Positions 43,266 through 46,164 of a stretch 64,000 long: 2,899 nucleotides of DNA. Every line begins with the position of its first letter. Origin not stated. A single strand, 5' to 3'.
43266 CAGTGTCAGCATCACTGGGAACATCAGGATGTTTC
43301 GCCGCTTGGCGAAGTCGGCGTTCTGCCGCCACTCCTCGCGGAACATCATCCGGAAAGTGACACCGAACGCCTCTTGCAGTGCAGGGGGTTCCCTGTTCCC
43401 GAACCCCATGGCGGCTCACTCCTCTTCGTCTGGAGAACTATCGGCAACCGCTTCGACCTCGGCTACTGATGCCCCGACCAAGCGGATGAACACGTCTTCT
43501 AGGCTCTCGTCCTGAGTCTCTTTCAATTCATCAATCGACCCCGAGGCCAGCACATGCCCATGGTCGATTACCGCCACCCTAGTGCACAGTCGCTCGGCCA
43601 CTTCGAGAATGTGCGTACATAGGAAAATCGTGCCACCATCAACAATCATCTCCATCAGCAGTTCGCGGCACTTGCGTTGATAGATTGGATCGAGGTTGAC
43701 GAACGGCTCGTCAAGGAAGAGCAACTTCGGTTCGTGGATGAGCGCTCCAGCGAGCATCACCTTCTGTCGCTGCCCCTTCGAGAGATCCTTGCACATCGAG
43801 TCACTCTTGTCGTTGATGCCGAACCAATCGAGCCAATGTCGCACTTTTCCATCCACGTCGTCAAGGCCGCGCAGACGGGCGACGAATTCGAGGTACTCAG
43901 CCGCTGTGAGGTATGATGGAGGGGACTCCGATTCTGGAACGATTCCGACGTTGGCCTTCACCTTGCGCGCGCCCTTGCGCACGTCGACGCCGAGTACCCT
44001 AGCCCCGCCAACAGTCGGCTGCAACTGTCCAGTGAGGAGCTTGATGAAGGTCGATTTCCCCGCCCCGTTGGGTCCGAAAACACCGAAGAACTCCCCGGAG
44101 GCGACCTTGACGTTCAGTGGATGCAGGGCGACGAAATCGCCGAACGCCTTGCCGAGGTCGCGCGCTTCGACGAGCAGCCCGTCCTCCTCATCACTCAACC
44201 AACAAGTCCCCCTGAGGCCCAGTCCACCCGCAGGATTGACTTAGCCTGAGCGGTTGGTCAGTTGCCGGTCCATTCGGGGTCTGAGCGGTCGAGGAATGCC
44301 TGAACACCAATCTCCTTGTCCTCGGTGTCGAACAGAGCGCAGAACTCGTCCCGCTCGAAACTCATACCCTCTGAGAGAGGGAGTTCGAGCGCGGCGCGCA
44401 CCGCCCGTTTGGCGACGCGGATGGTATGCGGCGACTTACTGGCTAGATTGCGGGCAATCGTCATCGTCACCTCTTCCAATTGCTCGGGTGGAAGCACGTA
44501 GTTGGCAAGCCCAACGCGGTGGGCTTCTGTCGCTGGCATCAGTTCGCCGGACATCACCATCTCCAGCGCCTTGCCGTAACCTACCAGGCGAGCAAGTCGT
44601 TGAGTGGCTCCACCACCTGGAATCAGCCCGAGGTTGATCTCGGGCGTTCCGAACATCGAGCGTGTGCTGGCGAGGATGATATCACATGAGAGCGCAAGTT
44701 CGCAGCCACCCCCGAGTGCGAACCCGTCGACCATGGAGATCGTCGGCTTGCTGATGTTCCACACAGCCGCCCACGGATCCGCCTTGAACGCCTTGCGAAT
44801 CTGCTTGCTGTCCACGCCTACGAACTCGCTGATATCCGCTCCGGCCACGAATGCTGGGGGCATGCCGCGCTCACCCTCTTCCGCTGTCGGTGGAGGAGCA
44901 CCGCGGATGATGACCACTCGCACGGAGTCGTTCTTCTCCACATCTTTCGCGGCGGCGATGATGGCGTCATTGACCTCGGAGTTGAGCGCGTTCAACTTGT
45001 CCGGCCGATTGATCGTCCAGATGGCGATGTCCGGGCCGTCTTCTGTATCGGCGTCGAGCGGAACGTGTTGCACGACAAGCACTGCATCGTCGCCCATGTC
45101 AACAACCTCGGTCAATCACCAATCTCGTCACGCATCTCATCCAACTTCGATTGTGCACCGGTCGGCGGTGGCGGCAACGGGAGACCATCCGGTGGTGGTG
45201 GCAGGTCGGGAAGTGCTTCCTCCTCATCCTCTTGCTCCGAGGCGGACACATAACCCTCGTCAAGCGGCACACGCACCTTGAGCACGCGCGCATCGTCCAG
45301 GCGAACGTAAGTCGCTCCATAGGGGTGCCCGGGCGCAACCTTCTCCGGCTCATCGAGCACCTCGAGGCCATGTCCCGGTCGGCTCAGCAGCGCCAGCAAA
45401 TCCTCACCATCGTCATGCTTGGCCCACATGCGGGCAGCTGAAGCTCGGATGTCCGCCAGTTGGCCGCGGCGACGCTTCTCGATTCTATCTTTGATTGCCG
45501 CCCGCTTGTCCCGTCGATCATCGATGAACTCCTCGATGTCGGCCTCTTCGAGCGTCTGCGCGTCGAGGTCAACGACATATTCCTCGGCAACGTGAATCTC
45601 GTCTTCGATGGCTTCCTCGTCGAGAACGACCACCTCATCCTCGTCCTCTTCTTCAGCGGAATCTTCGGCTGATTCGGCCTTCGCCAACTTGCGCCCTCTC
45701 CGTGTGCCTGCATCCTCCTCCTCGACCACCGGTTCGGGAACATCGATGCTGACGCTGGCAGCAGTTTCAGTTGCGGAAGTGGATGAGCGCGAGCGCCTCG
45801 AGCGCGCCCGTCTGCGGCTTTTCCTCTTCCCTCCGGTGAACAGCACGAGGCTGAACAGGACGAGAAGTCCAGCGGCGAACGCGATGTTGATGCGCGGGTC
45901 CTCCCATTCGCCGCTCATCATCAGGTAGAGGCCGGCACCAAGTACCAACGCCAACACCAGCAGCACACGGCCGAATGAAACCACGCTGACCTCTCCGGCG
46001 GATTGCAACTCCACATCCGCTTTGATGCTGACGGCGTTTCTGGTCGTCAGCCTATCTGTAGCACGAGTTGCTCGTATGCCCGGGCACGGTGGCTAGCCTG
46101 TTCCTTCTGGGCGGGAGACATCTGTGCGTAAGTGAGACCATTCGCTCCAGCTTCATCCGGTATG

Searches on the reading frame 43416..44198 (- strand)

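Call 3: search_protein_families(library=pfam, proteins=[window:43416-44198:-], max_evalue=0.1)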
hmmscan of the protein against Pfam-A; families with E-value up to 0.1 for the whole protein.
window:43416-44198:- (260 aa): 9 families
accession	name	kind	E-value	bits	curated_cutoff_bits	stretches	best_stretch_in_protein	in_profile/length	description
PF00005.33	ABC_tran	-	4.4e-29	102.3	25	1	25-166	1-136/137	ABC transporter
PF13304.12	AAA_21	-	1e-09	39.4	27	2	138-199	237-301/304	AAA domain, putative AbiEii toxin, Type IV TA system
PF13401.12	AAA_22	-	0.00024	21.9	27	1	40-77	10-45/130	AAA domain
PF13476.12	AAA_23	-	0.0052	17.9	27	1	34-56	18-40/201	AAA domain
PF13558.12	SbcC_Walker_B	-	0.0098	16.6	27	1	155-181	62-88/90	SbcC/RAD50-like, Walker B motif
PF13555.12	AAA_29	-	0.037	14.2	27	1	37-52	24-39/61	P-loop containing region of AAA domain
PF13514.12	AAA_27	-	0.051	13.6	22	1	17-53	9-44/206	AAA domain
PF03193.22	RsgA_GTPase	-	0.07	13.4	30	0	36-64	107-135/174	RsgA GTPase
PF01926.29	MMR_HSR1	-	0.096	13.2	21.9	0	39-63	3-26/113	50S ribosome-binding GTPase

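Call 4: search_protein_families(library=ncbifam, proteins=[window:43416-44198:-], max_evalue=0.1)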
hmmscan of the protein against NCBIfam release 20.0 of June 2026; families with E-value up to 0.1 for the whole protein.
window:43416-44198:- (260 aa): 192 families (the best 25 are shown)
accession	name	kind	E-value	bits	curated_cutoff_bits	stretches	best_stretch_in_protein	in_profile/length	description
TIGR01188.1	drrA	subfamily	2.4e-65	220.8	312.45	1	17-233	1-219/302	daunorubicin resistance ABC transporter, ATP-binding protein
NF033858.1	ABC2_perm_RbbA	equivalog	4.9e-51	173.7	1050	1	4-249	261-509/909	ribosome-associated ATPase/putative transporter RbbA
TIGR03522.1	GldA_ABC_ATP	equivalog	7.6e-49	166.8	402.6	1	10-232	3-226/301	gliding motility-associated ABC transporter ATP-binding subunit GldA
NF010059.0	PRK13536.1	equivalog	1e-44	152.7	549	1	10-227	44-263/342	nodulation factor ABC transporter ATP-binding protein NodI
TIGR01288.1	nodI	equivalog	2.4e-43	148.3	424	1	11-229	6-226/303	nodulation factor ABC transporter ATP-binding protein NodI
NF010060.0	PRK13537.1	equivalog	3e-43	147.9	521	1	10-227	16-235/314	nodulation factor ABC transporter ATP-binding protein NodI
TIGR03864.1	PQQ_ABC_ATP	hypoth_equivalog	1.5e-41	142.4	302.25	1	11-240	3-235/236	ABC transporter, ATP-binding subunit, PQQ-dependent alcohol dehydrogenase system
TIGR03740.1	galliderm_ABC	subfamily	5.6e-38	130.9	309.75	1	11-241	2-222/223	lantibiotic protection ABC transporter ATP-binding subunit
TIGR04521.1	ECF_ATPase_2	equivalog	2.5e-32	112.1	330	1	23-234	19-240/279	energy-coupling factor transporter ATPase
TIGR02673.1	FtsE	equivalog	7.5e-32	110.7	264.85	1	12-214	4-213/214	cell division ATP-binding protein FtsE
TIGR00968.1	3a0106s01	subfamily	1.2e-30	106.8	342.75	1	13-231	4-224/237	sulfate ABC transporter ATP-binding protein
TIGR03411.1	urea_trans_UrtD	equivalog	2.7e-30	105.8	304.1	1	10-235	3-237/242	urea ABC transporter ATP-binding protein UrtD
TIGR01257.1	rim_protein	equivalog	6.2e-30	102.9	4012.85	1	24-228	1954-2160/2272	rim ABC transporter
NF010068.0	PRK13548.1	equivalog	1.8e-29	102.6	261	1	10-237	6-240/261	heme ABC transporter ATP-binding protein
TIGR03873.1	F420-0_ABC_ATP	hypoth_equivalog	2.6e-29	102.2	372.4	1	19-225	11-224/256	putative F420-0 ABC transporter ATP-binding protein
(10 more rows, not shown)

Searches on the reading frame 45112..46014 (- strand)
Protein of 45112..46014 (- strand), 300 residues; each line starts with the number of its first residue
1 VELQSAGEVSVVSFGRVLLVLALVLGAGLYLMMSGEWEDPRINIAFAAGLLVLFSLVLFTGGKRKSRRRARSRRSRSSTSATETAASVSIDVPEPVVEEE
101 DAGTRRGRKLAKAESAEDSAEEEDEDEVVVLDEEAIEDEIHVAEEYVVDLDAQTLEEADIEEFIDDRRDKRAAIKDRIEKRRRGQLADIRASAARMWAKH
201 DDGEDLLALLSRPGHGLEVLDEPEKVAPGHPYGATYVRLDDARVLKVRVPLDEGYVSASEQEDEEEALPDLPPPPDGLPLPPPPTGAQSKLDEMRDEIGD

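Call 3: search_protein_families(library=pfam, proteins=[window:45112-46014:-], max_evalue=0.1)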
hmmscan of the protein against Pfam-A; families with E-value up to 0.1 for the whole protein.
window:45112-46014:- (300 aa): 1 family
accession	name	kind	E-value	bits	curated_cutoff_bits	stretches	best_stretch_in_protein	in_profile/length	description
PF19865.4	DUF6338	-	0.014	15.4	26.5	1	9-81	46-121/205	Family of unknown function (DUF6338)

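Call 4: search_protein_families(library=ncbifam, proteins=[window:45112-46014:-], max_evalue=0.1)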
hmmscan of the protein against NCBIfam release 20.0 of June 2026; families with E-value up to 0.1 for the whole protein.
window:45112-46014:- (300 aa): 0 families
